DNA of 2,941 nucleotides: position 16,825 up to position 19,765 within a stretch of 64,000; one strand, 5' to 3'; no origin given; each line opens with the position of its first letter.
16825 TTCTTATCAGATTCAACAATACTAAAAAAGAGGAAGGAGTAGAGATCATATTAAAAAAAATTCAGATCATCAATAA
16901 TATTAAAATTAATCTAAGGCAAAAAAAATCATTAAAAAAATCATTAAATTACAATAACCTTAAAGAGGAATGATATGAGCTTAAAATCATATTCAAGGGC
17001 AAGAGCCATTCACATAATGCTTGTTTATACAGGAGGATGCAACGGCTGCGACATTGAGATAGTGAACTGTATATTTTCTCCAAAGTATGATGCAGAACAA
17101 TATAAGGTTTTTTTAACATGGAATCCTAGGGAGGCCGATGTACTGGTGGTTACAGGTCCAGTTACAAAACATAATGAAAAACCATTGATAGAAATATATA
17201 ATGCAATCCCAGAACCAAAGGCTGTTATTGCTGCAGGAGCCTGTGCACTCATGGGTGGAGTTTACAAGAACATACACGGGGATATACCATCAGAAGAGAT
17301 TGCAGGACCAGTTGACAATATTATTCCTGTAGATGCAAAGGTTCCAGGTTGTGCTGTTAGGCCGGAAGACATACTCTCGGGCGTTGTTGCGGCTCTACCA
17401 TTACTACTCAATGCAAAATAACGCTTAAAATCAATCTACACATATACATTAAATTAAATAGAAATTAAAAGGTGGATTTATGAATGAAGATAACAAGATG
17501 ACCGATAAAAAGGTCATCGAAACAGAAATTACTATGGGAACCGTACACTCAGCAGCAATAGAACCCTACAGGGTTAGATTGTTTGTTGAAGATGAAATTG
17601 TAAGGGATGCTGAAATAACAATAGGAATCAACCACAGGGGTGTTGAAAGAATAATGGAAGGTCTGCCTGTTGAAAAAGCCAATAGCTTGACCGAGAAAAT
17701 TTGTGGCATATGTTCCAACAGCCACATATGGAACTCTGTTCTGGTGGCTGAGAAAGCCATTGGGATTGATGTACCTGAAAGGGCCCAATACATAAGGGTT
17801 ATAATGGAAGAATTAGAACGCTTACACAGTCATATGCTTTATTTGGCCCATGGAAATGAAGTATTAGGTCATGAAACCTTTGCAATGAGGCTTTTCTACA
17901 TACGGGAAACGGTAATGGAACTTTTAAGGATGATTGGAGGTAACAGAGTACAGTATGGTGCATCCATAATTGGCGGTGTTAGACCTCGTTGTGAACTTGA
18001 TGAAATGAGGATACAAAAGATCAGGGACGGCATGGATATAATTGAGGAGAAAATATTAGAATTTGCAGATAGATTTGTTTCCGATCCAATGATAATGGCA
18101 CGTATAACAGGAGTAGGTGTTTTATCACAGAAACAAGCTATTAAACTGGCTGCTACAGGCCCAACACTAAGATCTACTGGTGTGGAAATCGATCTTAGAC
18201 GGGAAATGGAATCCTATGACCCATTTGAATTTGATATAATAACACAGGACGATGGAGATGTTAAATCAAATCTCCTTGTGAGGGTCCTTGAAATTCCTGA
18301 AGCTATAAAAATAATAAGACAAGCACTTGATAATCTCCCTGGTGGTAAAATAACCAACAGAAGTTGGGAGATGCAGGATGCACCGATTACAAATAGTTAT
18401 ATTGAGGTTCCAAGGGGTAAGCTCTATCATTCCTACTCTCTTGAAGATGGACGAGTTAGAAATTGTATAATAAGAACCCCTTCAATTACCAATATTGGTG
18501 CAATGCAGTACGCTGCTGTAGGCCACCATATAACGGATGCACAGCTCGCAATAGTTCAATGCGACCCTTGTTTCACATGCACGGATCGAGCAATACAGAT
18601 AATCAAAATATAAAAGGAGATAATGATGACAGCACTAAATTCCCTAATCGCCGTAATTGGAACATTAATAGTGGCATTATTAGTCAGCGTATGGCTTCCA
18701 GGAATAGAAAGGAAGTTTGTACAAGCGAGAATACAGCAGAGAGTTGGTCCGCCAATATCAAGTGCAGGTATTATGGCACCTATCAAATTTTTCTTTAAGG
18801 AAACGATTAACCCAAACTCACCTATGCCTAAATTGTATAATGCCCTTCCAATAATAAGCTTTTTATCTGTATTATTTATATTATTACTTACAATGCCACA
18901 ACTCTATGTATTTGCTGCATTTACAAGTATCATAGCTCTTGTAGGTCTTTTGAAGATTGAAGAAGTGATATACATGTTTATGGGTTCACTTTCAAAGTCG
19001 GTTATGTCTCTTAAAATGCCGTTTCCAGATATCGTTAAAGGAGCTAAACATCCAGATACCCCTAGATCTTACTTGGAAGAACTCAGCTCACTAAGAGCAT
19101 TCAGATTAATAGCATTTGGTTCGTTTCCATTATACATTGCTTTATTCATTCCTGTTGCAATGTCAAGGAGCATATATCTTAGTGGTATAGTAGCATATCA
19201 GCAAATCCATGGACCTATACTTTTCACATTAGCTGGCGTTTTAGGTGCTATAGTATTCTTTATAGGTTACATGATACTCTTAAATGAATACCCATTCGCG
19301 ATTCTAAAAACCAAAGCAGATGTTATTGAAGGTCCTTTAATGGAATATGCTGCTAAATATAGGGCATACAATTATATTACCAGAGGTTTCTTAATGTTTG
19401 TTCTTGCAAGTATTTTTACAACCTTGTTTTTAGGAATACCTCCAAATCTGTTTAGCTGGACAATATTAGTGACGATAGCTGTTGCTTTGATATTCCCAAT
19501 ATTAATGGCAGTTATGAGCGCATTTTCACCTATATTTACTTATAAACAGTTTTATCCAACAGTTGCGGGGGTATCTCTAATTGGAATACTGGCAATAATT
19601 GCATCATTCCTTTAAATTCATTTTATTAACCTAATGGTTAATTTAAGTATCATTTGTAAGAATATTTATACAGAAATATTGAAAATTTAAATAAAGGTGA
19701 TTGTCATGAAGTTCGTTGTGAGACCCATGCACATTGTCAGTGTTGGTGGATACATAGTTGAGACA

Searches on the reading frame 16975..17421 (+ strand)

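Call 65: search_protein_families(library=ncbifam, proteins=[window:16975-17421:+], max_evalue=0.00001)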
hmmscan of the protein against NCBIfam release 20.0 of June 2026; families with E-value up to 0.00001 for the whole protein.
window:16975-17421:+ (148 aa): 12 families
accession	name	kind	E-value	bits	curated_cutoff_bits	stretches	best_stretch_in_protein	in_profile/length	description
NF005012.1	PRK06411.1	subfamily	8e-29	100.3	116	1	6-138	30-152/166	NADH-quinone oxidoreductase subunit NuoB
TIGR01957.1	nuoB_fam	subfamily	8.9e-26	90.5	142.7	1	6-139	13-137/145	NADH-quinone oxidoreductase subunit B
NF011395.0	PRK14820.1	equivalog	4.5e-21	75.4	263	1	18-139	40-152/180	NADH-quinone oxidoreductase subunit B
NF011388.0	PRK14813.1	equivalog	4.7e-21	75.5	294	1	21-139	36-148/189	NADH dehydrogenase subunit B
NF011394.0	PRK14819.1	equivalog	7.4e-21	74.8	312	1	20-137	38-149/264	NADH-quinone oxidoreductase subunit B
NF009808.0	PRK13292.1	equivalog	5.5e-20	70.8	1156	1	7-138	22-143/791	NADH-quinone oxidoreductase subunit B/C/D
NF011390.0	PRK14815.1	equivalog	9.3e-20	70.7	281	1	21-138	41-151/183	NADH dehydrogenase subunit B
NF011392.0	PRK14817.1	equivalog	1.5e-19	70.4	271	1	16-138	39-154/182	NADH-quinone oxidoreductase subunit B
NF011391.0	PRK14816.1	equivalog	7.8e-19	68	283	1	16-138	57-171/196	NADH-quinone oxidoreductase subunit B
NF011393.0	PRK14818.1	equivalog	9.4e-19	67.6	255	1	7-138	28-149/173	NADH dehydrogenase subunit B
NF011389.0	PRK14814.1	equivalog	4.1e-17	62.6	285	1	22-138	42-151/186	NADH dehydrogenase subunit B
TIGR03294.1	FrhG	equivalog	9.8e-11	41.8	245.5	1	49-141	46-141/228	coenzyme F420 hydrogenase subunit gamma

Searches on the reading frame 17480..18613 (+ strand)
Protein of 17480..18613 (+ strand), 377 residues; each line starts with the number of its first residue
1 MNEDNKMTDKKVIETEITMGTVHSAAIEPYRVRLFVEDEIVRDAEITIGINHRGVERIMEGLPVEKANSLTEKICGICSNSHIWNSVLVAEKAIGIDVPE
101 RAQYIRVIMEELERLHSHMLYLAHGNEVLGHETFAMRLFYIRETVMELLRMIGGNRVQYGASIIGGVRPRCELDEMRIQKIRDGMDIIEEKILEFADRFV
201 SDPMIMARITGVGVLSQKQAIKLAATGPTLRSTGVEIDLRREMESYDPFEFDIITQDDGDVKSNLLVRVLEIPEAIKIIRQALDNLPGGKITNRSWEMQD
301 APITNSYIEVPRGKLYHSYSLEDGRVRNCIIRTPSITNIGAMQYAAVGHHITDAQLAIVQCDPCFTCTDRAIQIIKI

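Call 65: search_protein_families(library=ncbifam, proteins=[window:17480-18613:+], max_evalue=0.00001)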
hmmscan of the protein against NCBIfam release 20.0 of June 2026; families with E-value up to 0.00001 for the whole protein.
window:17480-18613:+ (377 aa): 15 families
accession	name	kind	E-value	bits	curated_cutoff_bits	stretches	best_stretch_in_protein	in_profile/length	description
NF004739.1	PRK06075.1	equivalog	1.5e-68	231.3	360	1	16-296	2-282/384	NADH-quinone oxidoreductase subunit D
TIGR01962.1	NuoD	equivalog_domain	6e-60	203.1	459.35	1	17-298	5-286/386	NADH dehydrogenase (quinone) subunit D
NF040602.1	F420_dehyd_FpoD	exception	1.2e-59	202.3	600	1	14-370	7-372/372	F420H2 dehydrogenase subunit FpoD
NF008974.0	PRK12322.1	equivalog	2.6e-58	197.8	522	1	14-359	6-355/366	NADH-quinone oxidoreductase subunit D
NF009808.0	PRK13292.1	equivalog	5.3e-48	163.5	1156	1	17-292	410-685/791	NADH-quinone oxidoreductase subunit B/C/D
NF005649.0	PRK07415.1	equivalog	1.7e-43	149.2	583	1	17-293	13-290/394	NAD(P)H-quinone oxidoreductase subunit H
NF008728.0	PRK11742.1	equivalog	7.4e-42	143.5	840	1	18-291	218-491/598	NADH-quinone oxidoreductase subunit C/D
TIGR03295.1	frhA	equivalog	3.8e-22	78.8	392.5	1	40-183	28-176/412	coenzyme F420 hydrogenase subunit alpha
NF033181.1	NiFeSe_hydrog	equivalog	1.5e-19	70.3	600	1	31-124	17-109/507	nickel-dependent hydrogenase large subunit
NF045518.1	H2_NiFeSe_large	exception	3.1e-17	62.5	780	1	31-124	17-109/485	NiFeSe hydrogenase large subunit HysA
NF007778.0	PRK10467.1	equivalog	1.3e-14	53.4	969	1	31-121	18-107/567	hydrogenase 2 large subunit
NF040828.1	sulfhyd_ShyA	equivalog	2.1e-13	49.9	700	1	34-133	19-120/415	NAD(P)-dependent hydrogenase/sulfhydrogenase 2 subunit alpha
NF007550.0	PRK10170.1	equivalog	3.7e-13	48.7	1101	1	31-121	32-122/597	Ni/Fe-hydrogenase large subunit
NF040832.1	sulfhyd_HydA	equivalog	1e-11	44.6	880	1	31-122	18-109/426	NADPH-dependent hydrogenase/sulfhydrogenase 1 subunit alpha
NF041785.2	VhuA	equivalog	1.6e-11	43.5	800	1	51-132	37-121/418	F420-non-reducing hydrogenase Vhu subunit A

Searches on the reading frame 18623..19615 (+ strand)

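Call 65: search_protein_families(library=ncbifam, proteins=[window:18623-19615:+], max_evalue=0.00001)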
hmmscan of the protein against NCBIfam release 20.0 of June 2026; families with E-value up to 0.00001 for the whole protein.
window:18623-19615:+ (330 aa): 3 families
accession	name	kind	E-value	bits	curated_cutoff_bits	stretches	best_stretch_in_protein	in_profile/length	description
NF004741.0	PRK06076.1-2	equivalog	8.4e-17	61.4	305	2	159-301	159-302/337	NADH-quinone oxidoreductase subunit NuoH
NF040610.1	F420_dehyd_FpoH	exception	3.5e-13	49.6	475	1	9-295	17-282/339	F420H2 dehydrogenase subunit FpoH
NF004743.0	PRK06076.1-4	equivalog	1.6e-06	27.3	494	0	7-86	19-99/433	NADH-quinone oxidoreductase subunit NuoH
